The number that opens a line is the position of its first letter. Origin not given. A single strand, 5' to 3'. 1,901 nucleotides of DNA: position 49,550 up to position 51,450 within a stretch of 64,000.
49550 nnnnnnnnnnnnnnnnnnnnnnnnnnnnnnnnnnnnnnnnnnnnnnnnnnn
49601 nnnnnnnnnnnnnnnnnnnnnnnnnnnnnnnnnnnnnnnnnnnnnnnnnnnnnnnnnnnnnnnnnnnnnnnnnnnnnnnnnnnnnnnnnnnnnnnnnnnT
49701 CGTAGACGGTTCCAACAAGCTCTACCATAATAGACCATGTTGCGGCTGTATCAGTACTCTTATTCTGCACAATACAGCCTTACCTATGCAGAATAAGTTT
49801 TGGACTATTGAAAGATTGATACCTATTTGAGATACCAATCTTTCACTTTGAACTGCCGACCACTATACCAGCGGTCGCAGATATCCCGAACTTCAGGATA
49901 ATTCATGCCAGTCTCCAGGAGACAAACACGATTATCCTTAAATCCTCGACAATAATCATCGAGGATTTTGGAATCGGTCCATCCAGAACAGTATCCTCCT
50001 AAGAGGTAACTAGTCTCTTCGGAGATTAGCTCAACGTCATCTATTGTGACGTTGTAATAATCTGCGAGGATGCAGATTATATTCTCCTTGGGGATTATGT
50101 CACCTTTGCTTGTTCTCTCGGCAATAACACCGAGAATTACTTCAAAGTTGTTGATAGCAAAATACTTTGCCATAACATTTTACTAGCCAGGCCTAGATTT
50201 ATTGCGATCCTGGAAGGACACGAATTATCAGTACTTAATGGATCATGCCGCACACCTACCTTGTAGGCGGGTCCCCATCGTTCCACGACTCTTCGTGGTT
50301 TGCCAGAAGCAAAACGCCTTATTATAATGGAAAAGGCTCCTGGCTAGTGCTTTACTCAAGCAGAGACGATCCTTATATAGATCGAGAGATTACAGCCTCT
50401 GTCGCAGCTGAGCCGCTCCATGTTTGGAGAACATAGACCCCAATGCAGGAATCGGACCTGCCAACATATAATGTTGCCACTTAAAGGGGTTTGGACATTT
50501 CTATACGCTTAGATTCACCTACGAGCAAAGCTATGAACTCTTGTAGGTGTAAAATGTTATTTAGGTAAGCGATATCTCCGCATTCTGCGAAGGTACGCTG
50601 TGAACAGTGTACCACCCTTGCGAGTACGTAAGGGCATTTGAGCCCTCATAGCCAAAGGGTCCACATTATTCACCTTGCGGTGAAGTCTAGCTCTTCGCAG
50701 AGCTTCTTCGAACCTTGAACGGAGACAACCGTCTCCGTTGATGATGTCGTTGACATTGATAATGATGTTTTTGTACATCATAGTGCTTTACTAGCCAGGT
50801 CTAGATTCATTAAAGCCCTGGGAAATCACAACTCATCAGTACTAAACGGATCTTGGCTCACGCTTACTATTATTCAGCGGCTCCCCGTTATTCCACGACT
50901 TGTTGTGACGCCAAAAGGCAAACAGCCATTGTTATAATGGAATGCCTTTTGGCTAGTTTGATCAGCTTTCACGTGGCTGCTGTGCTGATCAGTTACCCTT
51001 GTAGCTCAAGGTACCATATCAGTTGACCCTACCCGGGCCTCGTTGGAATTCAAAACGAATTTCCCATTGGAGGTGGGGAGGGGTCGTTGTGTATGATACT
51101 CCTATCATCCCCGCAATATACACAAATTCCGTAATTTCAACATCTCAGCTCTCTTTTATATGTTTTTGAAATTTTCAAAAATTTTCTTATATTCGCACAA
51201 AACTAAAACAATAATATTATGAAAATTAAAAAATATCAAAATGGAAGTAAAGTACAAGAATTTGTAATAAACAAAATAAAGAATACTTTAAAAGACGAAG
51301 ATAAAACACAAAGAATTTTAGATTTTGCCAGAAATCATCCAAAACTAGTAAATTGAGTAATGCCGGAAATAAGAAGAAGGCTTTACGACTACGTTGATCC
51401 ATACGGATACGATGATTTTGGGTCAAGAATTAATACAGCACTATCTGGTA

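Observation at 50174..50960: Two homologous ~180-nt structured leaders upstream of two adjacent small genes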

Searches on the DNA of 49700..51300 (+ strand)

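Call 12: search_rna_families(source=window, start=49700, end=51300, threshold=evalue, max_evalue=10, show_alignments=4)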
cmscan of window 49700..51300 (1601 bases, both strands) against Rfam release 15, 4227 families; matches with E-value up to 10: 5.
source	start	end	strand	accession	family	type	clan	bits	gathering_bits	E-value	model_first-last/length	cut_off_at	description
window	49934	50052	-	RF00514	His_leader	Cis-reg; leader;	-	18.4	49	4.2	1-126/126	no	Histidine operon leader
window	49879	49954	-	RF03886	mir-1993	Gene; miRNA;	-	17.2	82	3.9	1-69/69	no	mir-1993 microRNA precursor family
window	49932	49969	+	RF02701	PsrR1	Gene; sRNA;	-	16.2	42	6.7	42-79/79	no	Photosynthesis regulatory RNA1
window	50367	50392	-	RF00390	TYMV_upPK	Cis-reg;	-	15.6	38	6.3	1-23/23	no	turnip yellow mosaic virus upstream pseudo-knot (TYMV_upPK)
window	50610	50743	-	RF00002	5_8S_rRNA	Gene; rRNA;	CL00112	14.1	42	0.73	1-154/154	no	5.8S ribosomal RNA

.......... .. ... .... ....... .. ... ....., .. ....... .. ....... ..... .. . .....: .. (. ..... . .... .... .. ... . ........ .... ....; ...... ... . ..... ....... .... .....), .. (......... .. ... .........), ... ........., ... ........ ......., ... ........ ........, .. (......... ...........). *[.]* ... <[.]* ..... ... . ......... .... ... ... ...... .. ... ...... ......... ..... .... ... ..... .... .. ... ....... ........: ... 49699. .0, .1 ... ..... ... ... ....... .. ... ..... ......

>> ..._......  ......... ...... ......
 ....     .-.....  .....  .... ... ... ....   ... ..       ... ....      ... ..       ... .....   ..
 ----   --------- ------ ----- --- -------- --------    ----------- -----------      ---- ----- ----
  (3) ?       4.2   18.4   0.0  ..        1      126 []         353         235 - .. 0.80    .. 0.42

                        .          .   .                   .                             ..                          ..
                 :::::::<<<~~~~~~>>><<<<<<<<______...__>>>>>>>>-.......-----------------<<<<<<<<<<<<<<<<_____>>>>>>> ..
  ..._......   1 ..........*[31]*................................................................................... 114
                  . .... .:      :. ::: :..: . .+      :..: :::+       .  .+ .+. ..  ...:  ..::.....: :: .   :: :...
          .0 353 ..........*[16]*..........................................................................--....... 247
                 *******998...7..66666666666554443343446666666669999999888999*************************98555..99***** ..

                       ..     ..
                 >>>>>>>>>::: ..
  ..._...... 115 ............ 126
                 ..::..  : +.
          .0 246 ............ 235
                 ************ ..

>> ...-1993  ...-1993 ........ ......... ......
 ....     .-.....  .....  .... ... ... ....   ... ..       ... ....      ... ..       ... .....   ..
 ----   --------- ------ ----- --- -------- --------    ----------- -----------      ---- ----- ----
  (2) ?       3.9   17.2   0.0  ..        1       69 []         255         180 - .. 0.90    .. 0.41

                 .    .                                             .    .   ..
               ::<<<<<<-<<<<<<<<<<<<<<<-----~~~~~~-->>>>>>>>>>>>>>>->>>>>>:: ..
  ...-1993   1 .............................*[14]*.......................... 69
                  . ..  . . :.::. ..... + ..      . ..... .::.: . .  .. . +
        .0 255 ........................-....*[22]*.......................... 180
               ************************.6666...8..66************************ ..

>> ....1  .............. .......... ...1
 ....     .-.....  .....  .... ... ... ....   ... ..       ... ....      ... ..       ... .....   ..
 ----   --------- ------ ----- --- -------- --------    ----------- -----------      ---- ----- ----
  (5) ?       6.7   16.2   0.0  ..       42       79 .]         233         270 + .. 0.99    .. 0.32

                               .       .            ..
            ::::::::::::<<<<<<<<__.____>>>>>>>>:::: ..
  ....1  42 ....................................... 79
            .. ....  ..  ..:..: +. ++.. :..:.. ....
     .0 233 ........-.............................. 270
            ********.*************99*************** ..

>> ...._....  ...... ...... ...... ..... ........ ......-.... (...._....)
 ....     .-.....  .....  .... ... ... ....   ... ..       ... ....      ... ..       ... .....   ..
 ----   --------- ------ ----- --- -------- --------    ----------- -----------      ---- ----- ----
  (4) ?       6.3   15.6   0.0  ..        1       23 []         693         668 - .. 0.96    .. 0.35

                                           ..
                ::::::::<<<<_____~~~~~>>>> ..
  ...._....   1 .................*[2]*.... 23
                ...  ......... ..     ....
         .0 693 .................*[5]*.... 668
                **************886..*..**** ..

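Call 13: search_dna_similar(query=window:49800-51150:+, collection=phages, mode=distant, max_rows=30)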
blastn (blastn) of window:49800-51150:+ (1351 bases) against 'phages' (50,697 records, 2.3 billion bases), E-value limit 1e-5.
No match.

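Call 64: build_rna_model(alignment_id=A5, structure=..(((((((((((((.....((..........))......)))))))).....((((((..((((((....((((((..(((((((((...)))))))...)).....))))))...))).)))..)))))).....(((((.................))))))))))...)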
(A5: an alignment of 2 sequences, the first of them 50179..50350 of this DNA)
Model R1 built from alignment A5 (2 sequences, 172 columns); structure: as given.
model positions 172; base pairs 47; branch points 2; effective number of sequences 0.77; information 0.591 bits per position. Calibrated on 0.2 Mb of random sequence (short: E-values are rough).
structure used (alignment columns):
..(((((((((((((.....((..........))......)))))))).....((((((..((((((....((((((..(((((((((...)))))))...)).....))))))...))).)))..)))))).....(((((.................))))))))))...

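Call 65: search_with_rna_model(model_id=R1, sources=[window, L010, L025, L026, L027, L028, L029, L030, L031, L032], max_evalue=10, show_alignments=3, make_alignment=true)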
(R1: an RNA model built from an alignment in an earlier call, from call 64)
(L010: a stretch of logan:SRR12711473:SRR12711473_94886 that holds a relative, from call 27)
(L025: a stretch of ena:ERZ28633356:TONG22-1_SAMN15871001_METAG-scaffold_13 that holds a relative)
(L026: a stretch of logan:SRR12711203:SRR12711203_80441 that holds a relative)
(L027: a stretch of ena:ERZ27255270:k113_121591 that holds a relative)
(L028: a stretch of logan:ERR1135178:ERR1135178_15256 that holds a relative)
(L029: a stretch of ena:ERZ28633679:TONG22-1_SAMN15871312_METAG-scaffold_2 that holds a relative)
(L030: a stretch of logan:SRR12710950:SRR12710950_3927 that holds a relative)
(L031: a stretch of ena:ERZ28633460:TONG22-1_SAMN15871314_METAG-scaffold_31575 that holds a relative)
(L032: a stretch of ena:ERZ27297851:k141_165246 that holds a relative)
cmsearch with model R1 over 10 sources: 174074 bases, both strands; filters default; matches with E-value up to 10: 3.
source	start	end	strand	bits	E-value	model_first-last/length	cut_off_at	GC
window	50179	50350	-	219.9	8.3e-53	1-172/172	no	0.48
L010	814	983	+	209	4.4e-50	1-172/172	no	0.49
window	50787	50959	-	122.7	1.5e-28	1-172/172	no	0.43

Alignment A6: 3 matches aligned to the model, 176 columns, each read 5' to 3' on its own strand. Consensus structure (alignment columns), stored with it:
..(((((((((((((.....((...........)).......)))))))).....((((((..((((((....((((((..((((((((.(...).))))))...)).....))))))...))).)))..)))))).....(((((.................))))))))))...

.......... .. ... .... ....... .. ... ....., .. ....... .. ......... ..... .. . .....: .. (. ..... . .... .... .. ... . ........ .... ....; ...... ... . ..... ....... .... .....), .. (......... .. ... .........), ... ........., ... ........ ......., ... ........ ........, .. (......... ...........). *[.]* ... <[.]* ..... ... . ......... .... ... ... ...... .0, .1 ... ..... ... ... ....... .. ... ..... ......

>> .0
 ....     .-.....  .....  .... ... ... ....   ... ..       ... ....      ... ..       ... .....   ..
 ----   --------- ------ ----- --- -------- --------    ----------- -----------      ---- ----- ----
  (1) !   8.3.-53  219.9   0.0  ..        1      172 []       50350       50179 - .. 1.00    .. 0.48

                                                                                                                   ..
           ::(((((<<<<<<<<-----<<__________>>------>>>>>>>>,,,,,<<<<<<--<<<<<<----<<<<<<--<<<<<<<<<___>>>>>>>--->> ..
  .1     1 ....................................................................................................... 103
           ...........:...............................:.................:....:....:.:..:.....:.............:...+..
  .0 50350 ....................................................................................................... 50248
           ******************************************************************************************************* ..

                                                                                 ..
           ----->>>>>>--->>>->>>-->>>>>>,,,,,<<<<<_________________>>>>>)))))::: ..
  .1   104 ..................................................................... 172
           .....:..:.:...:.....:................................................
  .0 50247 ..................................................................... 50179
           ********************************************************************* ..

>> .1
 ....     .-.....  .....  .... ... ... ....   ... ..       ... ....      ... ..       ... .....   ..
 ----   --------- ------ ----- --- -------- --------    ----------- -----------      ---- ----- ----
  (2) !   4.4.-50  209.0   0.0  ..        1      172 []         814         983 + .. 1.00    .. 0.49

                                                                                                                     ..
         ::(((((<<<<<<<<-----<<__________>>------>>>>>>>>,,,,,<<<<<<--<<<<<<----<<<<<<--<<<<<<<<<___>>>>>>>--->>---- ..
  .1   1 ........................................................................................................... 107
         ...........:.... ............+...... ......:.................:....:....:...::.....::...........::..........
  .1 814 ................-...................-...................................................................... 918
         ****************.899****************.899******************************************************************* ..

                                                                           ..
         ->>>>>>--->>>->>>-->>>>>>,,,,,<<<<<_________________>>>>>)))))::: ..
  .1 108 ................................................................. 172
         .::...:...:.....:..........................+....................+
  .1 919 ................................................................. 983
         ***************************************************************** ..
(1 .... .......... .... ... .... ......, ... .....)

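Call 68: search_with_rna_model(model_id=R1, sources=[L037, L038, L033, L034, L035, L036, L009, L011, L012], max_evalue=1)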
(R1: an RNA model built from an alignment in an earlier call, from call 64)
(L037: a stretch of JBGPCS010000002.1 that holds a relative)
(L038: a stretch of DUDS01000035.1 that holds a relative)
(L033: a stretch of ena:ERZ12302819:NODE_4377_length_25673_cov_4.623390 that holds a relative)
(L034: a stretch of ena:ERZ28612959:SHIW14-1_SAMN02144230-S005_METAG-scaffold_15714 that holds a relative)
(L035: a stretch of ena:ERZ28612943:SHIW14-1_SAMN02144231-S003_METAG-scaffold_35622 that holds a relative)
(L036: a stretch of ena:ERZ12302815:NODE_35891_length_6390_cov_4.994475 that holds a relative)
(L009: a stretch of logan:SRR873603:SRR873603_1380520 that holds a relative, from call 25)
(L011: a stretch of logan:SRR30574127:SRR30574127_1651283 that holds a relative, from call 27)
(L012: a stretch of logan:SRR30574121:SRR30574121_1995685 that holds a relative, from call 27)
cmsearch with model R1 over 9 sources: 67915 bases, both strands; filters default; matches with E-value up to 1: 11.
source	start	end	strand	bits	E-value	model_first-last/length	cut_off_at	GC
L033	8961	9132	-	219.6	3.9e-53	1-172/172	no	0.49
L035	1352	1523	-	219.6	3.9e-53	1-172/172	no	0.49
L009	1377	1548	+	219.6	3.9e-53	1-172/172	no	0.49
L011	998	1167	+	209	1.7e-50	1-172/172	no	0.49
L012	1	157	+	180.5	2.3e-43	14-172/172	5'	0.48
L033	9569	9741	-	122.7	6e-29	1-172/172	no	0.43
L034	5360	5532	-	122.7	6e-29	1-172/172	no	0.43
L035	1960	2132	-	122.7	6e-29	1-172/172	no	0.43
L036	1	173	-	122.7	6e-29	1-172/172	no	0.43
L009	768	940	+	122.7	6e-29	1-172/172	no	0.43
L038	7697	7846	-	16.9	0.016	1-172/172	no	0.35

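Call 83: search_with_rna_model(model_id=R1, source=L044, start=1, end=9000, filters=off, max_evalue=10)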
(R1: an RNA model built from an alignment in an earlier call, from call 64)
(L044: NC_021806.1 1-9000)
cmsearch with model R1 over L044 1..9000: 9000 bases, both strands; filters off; matches with E-value up to 10: 16.
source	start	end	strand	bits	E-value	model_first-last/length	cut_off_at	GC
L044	7098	7168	-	7.3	0.53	1-172/172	no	0.27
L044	5823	5945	-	6.9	0.64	1-172/172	no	0.33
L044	4907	4950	+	5.6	1.4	1-172/172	no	0.2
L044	359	429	-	4.9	2.1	1-172/172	no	0.32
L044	8388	8527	-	4.5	2.7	1-172/172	no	0.3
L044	373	488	+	4.2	3.1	1-172/172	no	0.31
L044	6605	6740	-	4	3.5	1-172/172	no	0.34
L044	8895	8927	+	3.6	4.3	12-44/172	no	0.27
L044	4331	4416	-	3.6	4.4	1-172/172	no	0.3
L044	3458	3533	+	3.4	4.8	1-172/172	no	0.32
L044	7779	7797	+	3.3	5.2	21-39/172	no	0.11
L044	7313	7445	-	3.3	5.3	1-172/172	no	0.32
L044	6915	6954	+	3.1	5.7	1-172/172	no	0.3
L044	1800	1858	+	3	6.2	1-172/172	no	0.42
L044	1123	1169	+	2.9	6.5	1-172/172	no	0.3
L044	3764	3819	-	2.6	7.8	1-172/172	no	0.2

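Call 99: search_with_rna_model(model_id=R1, sources=[L045, L046], max_evalue=10)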
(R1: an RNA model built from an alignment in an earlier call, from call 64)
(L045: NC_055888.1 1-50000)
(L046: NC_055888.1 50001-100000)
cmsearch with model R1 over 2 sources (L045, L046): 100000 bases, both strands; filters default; matches with E-value up to 10: 0.
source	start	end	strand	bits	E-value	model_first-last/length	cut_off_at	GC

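Call 100: search_with_rna_model(model_id=R1, source=L046, start=31000, end=39500, filters=off, max_evalue=10)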
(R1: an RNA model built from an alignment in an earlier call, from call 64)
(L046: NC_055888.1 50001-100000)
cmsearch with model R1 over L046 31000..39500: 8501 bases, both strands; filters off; matches with E-value up to 10: 20.
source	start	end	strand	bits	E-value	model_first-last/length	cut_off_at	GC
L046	33915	34076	-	15.9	0.0035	1-172/172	no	0.31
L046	35249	35399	+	7.2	0.54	1-172/172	no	0.33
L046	35972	36077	-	6.5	0.77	1-172/172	no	0.28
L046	37725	37836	+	6.1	1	1-172/172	no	0.45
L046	36838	36930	-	5.9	1.1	1-172/172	no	0.26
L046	34302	34374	-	5.5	1.4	1-172/172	no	0.29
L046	37453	37565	-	4.6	2.3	1-172/172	no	0.29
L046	39003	39057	+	4.1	3.1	1-172/172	no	0.31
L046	36624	36727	+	3.7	4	1-172/172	no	0.35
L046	35852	35912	-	3.6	4.1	1-172/172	no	0.26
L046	37454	37566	+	3.2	5.2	1-172/172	no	0.29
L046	31499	31675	-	3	5.7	1-172/172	no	0.38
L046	37248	37363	+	3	5.9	1-172/172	no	0.32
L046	38312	38334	-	2.9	6.1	1-172/172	no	0.17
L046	31129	31173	-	2.9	6.3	72-117/172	no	0.16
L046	31037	31128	+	2.8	6.6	1-172/172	no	0.38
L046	34638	34696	+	2.7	7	1-172/172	no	0.27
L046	36423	36450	+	2.6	7.2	13-43/172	no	0.18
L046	34734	34846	+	2.3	8.6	1-172/172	no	0.33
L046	31664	31726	+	2.2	9.2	1-172/172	no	0.29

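Call 101: search_with_rna_model(model_id=R1, source=L046, start=33700, end=34300, filters=off, max_evalue=1, show_alignments=1)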
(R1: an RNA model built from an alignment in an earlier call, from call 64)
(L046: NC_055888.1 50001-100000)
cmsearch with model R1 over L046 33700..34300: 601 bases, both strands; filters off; matches with E-value up to 1: 3.
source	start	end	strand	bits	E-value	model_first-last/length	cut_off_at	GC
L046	33915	34076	-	15.9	0.00025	1-172/172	no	0.31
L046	33812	33887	+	2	0.75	1-172/172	no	0.34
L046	34135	34153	-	1.6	0.92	1-172/172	no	0.21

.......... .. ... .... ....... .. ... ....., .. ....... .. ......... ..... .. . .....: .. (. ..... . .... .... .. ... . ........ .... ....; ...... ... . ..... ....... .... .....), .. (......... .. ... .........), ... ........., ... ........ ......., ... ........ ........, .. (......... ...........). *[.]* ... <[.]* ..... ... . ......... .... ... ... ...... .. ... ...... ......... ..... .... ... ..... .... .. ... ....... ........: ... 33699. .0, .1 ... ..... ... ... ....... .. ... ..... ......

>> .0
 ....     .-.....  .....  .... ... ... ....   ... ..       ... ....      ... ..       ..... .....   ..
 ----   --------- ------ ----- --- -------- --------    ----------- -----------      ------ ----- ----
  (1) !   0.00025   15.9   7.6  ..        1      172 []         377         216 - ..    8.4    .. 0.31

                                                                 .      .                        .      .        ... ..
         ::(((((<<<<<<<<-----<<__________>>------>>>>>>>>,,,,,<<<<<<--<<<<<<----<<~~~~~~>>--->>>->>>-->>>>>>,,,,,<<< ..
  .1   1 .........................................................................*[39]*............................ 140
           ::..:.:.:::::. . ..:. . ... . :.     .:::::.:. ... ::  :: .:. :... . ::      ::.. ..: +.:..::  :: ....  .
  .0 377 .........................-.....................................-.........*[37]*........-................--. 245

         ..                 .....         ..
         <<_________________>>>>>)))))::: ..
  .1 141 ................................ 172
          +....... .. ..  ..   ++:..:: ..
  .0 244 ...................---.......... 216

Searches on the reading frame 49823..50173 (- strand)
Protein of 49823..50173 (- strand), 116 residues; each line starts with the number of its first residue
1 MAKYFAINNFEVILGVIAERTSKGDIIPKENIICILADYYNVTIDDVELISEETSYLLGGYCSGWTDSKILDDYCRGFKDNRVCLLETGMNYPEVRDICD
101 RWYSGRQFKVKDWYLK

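Call 25: find_encoding_contigs(protein=window:49823-50173:-, flank=10000, max_places=10)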
Protein window:49823-50173:- (116 aa): 1 contig read that carries it; 1 place shown.
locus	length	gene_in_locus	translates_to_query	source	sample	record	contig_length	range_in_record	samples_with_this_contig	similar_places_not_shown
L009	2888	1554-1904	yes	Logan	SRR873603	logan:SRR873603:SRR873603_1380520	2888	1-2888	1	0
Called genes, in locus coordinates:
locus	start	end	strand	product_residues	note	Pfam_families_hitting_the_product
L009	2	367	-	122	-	?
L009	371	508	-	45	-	-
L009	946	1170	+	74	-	-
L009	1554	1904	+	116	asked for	-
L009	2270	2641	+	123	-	-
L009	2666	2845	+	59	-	-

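Call 26: find_homologous_proteins(query=window:49823-50173:-, max_evalue=0.01)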
Query window:49823-50173:- (116 aa): 2 proteins with E <= 0.01 among 4 candidates.
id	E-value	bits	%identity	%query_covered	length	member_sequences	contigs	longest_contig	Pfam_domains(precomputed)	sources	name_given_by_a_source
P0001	1.2e-74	266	100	100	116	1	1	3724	-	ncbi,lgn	-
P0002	2.5e-60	220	83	100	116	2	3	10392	-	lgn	-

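Call 27: find_encoding_contigs(protein=P0002, flank=10000, max_places=10)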
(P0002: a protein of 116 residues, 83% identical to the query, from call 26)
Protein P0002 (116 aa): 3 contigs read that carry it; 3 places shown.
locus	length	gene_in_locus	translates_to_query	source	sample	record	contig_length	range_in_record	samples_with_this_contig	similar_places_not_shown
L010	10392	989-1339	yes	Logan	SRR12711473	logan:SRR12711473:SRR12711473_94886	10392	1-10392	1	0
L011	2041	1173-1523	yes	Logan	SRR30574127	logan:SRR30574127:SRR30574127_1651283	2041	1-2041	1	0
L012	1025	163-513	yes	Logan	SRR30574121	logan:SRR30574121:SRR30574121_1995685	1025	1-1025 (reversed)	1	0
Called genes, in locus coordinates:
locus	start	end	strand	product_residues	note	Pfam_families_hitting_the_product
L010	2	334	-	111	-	?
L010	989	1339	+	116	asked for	-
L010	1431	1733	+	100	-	-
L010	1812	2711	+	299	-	PF01368:DHH (faint)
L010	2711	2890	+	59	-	-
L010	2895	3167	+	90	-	-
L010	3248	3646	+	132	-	-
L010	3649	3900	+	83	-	-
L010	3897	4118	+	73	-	-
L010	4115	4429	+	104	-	-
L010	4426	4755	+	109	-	-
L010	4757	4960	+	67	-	-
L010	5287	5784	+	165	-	-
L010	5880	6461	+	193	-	-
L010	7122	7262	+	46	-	-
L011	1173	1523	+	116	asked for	-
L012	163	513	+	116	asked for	-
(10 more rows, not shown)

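Call 38: search_protein_families(library=pfam, proteins=[window:49823-50173:-], max_evalue=0.1)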
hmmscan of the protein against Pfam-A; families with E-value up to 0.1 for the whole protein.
window:49823-50173:- (116 aa): 0 families
